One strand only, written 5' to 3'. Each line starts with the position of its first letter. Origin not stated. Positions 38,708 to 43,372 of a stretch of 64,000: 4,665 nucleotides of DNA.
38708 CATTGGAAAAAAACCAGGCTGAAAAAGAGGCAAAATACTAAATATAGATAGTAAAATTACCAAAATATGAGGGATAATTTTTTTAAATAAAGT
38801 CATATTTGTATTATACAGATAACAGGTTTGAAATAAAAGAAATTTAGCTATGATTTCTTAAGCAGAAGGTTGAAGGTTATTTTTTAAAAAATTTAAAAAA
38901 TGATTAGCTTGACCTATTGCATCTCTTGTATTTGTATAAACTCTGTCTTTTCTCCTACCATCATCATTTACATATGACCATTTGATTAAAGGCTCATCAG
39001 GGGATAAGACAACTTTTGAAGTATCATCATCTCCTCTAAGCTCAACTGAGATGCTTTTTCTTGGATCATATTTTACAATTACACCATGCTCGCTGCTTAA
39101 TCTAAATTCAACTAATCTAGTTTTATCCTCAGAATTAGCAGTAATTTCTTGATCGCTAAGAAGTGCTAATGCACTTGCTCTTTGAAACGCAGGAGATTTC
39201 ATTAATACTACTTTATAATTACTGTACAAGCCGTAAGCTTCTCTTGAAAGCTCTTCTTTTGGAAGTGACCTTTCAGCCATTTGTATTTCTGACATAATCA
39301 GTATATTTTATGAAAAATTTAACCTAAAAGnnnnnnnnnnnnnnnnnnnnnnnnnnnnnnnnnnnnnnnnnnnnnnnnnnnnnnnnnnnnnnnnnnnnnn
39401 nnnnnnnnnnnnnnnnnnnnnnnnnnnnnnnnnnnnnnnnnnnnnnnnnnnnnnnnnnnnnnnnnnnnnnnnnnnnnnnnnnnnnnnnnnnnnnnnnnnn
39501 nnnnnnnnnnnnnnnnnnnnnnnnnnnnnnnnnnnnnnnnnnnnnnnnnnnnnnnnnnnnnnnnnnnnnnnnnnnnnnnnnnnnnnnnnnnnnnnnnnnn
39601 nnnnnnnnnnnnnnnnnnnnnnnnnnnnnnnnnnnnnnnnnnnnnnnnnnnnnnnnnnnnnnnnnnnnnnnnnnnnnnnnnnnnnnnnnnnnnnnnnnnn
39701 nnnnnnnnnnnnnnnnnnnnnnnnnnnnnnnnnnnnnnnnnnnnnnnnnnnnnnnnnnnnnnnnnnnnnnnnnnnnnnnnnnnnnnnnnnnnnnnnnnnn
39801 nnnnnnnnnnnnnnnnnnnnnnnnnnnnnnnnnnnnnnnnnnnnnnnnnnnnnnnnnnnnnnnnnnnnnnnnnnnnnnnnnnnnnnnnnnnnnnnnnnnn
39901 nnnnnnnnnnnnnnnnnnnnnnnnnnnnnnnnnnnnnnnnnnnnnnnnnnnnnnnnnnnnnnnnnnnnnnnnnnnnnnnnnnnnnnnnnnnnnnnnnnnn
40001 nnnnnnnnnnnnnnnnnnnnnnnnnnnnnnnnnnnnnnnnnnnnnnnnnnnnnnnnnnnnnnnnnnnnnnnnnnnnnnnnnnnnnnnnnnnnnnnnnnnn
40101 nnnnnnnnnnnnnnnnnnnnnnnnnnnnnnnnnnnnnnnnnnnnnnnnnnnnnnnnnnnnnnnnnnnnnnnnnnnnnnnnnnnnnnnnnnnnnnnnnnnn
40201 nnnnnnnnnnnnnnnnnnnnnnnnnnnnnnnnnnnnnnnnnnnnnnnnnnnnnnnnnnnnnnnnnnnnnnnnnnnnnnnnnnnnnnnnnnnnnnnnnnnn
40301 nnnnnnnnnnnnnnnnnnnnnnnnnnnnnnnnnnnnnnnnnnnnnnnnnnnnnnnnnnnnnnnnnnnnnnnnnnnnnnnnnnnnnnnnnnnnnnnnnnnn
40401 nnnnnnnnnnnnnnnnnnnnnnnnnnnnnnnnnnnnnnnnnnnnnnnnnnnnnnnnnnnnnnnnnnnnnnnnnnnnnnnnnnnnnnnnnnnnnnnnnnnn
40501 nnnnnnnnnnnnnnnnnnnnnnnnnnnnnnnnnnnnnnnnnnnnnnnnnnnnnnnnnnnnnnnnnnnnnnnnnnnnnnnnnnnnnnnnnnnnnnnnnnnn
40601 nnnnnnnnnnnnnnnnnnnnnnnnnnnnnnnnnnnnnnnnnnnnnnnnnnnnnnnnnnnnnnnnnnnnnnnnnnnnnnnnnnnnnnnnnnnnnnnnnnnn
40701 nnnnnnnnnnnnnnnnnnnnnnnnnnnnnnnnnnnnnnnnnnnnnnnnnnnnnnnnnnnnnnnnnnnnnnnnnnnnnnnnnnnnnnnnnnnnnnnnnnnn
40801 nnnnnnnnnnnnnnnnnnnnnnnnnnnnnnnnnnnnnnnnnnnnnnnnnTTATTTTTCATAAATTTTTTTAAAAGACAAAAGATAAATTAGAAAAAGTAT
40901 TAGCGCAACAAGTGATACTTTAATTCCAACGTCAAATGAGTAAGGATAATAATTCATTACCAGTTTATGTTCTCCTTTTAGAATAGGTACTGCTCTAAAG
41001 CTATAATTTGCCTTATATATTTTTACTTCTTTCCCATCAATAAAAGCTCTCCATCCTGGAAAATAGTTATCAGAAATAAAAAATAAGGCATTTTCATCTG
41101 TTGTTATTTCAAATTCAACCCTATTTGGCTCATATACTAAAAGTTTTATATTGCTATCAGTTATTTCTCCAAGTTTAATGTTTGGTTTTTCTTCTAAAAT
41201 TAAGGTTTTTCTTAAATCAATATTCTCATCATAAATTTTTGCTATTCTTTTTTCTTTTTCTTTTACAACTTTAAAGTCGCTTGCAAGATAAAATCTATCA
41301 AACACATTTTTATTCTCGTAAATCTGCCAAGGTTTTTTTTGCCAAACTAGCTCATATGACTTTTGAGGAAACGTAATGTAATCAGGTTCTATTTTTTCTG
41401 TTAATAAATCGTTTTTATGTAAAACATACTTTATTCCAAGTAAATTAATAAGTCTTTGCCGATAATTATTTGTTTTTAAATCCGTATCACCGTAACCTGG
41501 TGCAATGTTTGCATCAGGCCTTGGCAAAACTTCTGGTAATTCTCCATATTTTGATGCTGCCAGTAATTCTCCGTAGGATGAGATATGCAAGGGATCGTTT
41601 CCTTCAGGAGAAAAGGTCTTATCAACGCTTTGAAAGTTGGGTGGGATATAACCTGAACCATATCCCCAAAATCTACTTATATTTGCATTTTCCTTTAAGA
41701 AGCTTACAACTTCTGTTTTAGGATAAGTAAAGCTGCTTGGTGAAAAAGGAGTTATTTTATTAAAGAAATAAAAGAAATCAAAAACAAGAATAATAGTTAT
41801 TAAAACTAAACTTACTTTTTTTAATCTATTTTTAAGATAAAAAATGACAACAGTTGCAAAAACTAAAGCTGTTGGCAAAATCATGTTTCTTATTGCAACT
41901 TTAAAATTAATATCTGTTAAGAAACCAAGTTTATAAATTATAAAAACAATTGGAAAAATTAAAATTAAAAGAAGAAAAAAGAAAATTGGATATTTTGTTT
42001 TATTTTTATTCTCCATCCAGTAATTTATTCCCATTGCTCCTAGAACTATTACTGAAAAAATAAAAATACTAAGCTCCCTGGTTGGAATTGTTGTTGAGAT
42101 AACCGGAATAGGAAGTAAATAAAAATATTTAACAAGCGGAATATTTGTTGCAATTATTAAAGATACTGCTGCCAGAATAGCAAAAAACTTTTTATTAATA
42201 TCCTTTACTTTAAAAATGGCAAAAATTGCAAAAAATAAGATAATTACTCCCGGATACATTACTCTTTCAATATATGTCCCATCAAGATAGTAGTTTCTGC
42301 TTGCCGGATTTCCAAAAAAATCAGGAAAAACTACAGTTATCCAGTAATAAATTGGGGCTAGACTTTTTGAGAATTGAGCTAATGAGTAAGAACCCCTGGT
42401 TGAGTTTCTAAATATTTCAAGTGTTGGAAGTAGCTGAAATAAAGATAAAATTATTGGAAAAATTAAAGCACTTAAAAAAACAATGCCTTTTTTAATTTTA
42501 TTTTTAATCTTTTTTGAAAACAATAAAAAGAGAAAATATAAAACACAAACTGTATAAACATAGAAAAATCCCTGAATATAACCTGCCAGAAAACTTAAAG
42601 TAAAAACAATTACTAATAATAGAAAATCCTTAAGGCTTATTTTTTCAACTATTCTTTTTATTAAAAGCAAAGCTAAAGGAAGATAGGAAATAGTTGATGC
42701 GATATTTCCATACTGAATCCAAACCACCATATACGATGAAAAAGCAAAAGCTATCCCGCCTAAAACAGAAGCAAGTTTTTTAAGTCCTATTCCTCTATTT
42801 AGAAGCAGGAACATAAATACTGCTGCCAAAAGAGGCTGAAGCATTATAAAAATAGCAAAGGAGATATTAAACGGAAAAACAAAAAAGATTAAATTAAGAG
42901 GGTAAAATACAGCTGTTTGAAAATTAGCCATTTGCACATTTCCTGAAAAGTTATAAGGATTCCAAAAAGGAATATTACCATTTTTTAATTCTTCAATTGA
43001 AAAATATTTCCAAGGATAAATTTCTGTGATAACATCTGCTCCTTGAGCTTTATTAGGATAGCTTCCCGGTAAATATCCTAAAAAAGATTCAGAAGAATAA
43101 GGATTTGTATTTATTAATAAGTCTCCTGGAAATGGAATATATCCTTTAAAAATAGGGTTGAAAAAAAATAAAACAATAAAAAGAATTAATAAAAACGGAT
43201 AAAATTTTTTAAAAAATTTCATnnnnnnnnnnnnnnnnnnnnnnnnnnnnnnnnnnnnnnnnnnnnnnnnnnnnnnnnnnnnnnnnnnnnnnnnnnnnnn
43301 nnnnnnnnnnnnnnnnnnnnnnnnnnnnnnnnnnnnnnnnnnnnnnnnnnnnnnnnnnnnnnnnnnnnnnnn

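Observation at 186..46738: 46-kb co-directional glycosylation super-cluster carrying seventeen GT-C-type membrane glycosyltransferase paralogs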

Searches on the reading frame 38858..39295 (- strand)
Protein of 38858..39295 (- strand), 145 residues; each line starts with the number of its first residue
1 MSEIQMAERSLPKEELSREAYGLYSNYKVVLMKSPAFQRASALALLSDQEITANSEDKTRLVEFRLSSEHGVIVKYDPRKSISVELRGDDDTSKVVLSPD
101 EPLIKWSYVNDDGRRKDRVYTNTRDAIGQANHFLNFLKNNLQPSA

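Call 8: search_protein_families(library=pfam, proteins=[window:38858-39295:-], max_evalue=0.01)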
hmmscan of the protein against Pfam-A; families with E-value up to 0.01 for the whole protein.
window:38858-39295:- (145 aa): 0 families

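Call 12: search_protein_families(library=ncbifam, proteins=[window:38858-39295:-], max_evalue=0.001)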
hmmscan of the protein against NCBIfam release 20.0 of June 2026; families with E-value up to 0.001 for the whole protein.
window:38858-39295:- (145 aa): 0 families

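Call 81: search_protein_families(library=pfam, proteins=[window:38858-39295:-], max_evalue=0.1)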
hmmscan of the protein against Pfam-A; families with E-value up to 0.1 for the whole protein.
window:38858-39295:- (145 aa): 0 families

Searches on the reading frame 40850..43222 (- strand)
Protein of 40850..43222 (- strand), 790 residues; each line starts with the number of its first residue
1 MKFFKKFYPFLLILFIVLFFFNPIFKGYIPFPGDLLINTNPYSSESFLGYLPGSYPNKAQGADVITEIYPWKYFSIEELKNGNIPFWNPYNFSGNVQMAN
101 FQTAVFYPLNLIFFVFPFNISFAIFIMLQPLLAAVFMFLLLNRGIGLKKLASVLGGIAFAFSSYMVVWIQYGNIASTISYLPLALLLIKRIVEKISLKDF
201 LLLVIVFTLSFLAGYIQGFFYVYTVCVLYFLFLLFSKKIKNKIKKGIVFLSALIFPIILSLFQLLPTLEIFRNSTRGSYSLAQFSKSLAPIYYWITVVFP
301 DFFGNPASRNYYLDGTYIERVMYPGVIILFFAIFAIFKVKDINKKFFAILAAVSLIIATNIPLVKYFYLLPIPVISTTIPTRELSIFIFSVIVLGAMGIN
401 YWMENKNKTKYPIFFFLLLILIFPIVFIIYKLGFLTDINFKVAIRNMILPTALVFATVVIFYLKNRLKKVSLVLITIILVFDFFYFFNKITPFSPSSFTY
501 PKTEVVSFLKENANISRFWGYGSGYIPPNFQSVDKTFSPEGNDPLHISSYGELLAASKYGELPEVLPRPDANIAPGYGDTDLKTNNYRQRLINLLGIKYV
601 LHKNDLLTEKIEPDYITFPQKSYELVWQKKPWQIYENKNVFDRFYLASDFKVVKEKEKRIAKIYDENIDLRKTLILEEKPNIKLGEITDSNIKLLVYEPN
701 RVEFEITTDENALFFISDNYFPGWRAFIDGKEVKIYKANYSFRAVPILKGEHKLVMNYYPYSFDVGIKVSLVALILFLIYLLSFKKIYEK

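Call 8: search_protein_families(library=pfam, proteins=[window:40850-43222:-], max_evalue=0.01)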
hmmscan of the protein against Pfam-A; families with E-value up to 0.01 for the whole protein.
window:40850-43222:- (790 aa): 1 family
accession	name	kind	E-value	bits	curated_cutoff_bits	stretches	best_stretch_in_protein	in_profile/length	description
PF09586.16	YfhO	-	1.5e-31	110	28.5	2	103-648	73-595/835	Bacterial membrane protein YfhO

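Call 92: search_protein_families(library=ncbifam, proteins=[window:40850-43222:-], max_evalue=0.001)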
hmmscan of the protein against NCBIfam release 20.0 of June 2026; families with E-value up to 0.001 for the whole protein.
window:40850-43222:- (790 aa): 2 families
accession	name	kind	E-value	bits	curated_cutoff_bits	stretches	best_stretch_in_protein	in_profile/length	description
NF047589.1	GlcsyltransPgfM1Strep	equivalog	8.1e-15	53.9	1400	1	628-779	808-949/955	glycosyltransferase PgfM1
NF047590.1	GlcsyltransPgfM2Strep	equivalog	5.9e-07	28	1500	1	712-780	808-876/884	glycosyltransferase PgfM2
